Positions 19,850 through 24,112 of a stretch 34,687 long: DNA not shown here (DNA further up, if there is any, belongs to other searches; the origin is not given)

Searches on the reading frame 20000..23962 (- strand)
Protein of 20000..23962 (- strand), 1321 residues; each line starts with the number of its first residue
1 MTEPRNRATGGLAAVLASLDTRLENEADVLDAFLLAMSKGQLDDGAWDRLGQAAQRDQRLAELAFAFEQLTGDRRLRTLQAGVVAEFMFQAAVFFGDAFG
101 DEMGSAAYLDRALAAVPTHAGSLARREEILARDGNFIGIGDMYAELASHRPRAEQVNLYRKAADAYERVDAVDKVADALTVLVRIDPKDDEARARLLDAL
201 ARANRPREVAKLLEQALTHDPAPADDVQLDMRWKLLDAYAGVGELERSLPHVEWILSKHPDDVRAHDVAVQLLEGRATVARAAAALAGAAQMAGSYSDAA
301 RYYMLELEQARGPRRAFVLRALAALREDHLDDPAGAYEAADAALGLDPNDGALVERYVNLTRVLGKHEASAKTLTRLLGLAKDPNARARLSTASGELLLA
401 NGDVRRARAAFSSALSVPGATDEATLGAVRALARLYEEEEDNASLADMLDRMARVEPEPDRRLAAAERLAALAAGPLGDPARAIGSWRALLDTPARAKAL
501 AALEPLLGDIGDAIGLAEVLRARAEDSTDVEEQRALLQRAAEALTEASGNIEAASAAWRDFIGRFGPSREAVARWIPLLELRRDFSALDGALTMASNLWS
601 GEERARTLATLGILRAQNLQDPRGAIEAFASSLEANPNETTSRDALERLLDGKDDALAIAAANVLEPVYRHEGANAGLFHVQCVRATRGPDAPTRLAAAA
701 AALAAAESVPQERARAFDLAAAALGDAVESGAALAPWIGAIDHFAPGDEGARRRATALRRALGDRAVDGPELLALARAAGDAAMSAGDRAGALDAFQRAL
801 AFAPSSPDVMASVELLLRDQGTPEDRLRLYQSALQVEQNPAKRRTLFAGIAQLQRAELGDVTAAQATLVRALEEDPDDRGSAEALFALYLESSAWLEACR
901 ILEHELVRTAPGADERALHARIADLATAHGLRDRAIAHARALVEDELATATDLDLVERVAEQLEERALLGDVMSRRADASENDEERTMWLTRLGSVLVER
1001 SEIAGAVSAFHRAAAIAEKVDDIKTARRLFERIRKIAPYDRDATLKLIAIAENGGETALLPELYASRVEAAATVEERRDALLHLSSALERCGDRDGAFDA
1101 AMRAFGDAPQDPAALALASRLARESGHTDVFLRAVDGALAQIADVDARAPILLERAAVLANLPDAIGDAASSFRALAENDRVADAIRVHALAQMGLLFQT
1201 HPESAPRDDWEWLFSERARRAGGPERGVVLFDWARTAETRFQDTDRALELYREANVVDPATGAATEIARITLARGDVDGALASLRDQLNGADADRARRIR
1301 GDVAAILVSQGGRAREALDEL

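Call 8: search_protein_families(library=pfam, proteins=[window:20000-23962:-], max_evalue=0.001)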
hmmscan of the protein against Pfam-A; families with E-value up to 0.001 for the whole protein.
window:20000-23962:- (1321 aa): 5 families
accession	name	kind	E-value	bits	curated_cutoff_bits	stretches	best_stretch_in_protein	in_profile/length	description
PF13428.12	TPR_14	-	8.2e-10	38.8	23.5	0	774-810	2-38/44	Tetratricopeptide repeat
PF23914.1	TPR_CcmH_CycH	-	2.3e-08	34.5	42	0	395-492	57-149/158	Cytochrome c-type biogenesis protein H TPR domain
PF13181.12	TPR_8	-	1.9e-05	24.9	25.7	0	856-878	12-34/34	Tetratricopeptide repeat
PF00515.34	TPR_1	-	0.0006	20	27.8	0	780-805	8-33/34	Tetratricopeptide repeat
PF07719.23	TPR_2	-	0.00088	19.7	27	0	778-805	6-33/34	Tetratricopeptide repeat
